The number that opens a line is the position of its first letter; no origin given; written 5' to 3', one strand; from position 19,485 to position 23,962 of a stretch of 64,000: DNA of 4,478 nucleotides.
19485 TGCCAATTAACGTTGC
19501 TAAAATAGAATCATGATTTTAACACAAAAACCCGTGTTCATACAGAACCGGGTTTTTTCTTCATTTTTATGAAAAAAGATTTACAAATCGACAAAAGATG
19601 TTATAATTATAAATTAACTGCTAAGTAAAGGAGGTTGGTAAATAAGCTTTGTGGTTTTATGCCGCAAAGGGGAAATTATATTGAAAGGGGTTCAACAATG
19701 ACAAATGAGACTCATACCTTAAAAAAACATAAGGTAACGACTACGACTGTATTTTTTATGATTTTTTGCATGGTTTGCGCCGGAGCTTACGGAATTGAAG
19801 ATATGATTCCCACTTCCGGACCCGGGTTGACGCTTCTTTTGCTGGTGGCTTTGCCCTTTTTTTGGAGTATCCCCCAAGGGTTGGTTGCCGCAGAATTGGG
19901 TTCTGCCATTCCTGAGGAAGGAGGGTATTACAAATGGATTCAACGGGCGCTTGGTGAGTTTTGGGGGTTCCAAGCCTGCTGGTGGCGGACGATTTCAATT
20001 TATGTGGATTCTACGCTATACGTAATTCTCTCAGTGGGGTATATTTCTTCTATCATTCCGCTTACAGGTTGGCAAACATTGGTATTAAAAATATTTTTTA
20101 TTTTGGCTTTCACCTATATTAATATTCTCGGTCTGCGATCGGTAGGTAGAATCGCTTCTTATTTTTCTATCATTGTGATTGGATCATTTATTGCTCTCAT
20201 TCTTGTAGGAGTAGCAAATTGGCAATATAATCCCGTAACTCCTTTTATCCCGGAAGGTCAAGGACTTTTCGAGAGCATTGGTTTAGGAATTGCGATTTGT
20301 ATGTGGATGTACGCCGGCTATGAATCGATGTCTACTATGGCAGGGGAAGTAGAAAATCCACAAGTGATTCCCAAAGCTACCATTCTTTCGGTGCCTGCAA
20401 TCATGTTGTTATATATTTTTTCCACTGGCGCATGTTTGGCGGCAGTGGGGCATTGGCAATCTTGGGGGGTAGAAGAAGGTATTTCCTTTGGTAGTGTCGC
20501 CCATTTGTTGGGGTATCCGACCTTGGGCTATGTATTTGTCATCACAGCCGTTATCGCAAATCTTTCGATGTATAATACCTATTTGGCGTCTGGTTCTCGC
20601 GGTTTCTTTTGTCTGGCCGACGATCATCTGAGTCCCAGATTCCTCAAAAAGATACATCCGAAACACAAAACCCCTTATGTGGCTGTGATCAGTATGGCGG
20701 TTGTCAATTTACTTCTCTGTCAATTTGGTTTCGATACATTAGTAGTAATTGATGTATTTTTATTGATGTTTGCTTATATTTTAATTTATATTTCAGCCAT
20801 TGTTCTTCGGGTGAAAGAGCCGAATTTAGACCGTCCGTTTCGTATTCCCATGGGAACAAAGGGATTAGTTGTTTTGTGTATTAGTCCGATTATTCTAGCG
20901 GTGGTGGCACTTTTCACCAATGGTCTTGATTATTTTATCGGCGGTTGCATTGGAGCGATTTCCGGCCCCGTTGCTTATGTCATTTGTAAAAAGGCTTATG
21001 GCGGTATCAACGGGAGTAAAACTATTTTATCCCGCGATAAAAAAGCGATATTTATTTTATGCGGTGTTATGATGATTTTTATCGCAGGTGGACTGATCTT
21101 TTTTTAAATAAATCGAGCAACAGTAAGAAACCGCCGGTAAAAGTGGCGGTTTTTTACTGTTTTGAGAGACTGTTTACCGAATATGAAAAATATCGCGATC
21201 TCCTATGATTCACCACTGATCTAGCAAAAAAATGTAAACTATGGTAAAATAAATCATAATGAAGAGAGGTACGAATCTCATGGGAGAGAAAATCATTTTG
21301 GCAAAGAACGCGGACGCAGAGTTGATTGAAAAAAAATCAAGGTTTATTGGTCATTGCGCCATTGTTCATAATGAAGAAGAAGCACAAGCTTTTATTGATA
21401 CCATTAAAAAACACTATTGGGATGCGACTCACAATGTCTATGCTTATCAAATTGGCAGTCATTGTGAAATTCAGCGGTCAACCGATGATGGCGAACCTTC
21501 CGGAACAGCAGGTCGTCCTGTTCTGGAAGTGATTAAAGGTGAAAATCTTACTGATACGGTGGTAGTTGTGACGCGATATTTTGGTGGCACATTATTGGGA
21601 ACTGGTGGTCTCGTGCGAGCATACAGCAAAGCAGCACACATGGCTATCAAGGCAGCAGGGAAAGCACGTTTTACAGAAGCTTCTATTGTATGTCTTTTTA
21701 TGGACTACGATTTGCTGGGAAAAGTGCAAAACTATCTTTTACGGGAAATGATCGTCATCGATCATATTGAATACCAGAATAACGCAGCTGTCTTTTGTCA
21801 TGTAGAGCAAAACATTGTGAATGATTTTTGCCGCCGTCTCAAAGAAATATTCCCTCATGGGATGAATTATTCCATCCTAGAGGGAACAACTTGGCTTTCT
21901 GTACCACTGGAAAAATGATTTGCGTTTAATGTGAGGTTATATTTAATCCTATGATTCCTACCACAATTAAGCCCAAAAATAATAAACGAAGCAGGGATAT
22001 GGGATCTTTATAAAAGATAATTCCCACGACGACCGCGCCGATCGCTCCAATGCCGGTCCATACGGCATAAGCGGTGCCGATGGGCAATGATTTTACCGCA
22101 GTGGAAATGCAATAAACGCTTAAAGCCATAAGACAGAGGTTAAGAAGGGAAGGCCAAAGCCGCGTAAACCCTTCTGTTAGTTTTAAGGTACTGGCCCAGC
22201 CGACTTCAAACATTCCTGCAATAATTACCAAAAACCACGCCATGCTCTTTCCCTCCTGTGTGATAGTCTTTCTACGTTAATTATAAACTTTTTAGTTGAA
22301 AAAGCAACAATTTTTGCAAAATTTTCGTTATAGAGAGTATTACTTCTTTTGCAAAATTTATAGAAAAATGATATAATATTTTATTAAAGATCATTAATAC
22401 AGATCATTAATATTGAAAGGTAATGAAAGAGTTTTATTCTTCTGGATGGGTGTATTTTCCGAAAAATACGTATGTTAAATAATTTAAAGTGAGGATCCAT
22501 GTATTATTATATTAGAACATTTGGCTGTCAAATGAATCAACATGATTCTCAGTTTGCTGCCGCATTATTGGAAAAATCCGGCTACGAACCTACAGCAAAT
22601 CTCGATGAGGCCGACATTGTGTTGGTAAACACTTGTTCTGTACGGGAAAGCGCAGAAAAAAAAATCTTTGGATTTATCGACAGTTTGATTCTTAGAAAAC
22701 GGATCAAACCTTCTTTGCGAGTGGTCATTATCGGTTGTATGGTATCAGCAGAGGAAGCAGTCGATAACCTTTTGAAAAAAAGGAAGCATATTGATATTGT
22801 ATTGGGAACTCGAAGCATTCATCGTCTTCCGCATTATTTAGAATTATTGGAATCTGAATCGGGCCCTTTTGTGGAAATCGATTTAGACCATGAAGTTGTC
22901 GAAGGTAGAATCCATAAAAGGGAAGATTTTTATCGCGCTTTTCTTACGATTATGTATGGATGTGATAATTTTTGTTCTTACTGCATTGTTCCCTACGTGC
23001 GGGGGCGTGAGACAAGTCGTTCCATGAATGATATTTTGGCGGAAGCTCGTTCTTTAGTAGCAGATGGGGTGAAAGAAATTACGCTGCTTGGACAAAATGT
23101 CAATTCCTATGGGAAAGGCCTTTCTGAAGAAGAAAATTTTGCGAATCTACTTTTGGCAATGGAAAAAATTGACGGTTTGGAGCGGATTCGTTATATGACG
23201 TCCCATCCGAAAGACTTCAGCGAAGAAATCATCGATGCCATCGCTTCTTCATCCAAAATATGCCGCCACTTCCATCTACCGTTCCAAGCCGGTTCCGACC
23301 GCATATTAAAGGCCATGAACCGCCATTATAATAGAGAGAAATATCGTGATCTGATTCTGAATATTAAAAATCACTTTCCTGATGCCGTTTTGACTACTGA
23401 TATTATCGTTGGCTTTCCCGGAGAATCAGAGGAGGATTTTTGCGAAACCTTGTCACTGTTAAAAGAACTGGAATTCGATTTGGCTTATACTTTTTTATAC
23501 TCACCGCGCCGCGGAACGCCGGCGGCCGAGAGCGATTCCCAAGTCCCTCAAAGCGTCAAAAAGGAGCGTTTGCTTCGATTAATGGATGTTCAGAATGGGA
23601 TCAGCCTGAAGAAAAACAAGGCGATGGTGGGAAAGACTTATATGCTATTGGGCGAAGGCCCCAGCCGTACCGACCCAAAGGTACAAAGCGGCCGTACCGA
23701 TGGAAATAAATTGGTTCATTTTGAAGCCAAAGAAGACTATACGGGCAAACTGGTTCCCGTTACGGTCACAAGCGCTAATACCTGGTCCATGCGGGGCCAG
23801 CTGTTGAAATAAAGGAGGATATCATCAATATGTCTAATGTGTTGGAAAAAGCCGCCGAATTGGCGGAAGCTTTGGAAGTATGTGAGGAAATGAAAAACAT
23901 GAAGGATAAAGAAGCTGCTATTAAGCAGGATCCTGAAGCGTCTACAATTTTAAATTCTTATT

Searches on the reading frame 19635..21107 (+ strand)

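Call 47: search_protein_families(library=pfam, proteins=[window:19635-21107:+], max_evalue=0.00001)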
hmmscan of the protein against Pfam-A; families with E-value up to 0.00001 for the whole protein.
window:19635-21107:+ (490 aa): 2 families
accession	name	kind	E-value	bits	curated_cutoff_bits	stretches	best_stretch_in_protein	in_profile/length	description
PF13520.12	AA_permease_2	-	1.7e-50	172.6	27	1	36-423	3-406/427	Amino acid permease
PF00324.27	AA_permease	-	1.3e-33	116.8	24.6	1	61-464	26-460/470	Amino acid permease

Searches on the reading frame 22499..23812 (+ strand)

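Call 47: search_protein_families(library=pfam, proteins=[window:22499-23812:+], max_evalue=0.00001)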
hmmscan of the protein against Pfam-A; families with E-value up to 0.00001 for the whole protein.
window:22499-23812:+ (437 aa): 2 families
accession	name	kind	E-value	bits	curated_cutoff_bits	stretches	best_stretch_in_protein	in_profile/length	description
PF04055.27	Radical_SAM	-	3.7e-29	102.5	29.5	1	150-321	2-166/166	Radical SAM superfamily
PF00919.26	UPF0004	-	1.6e-27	95.9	27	1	3-103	2-98/98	Uncharacterized protein family UPF0004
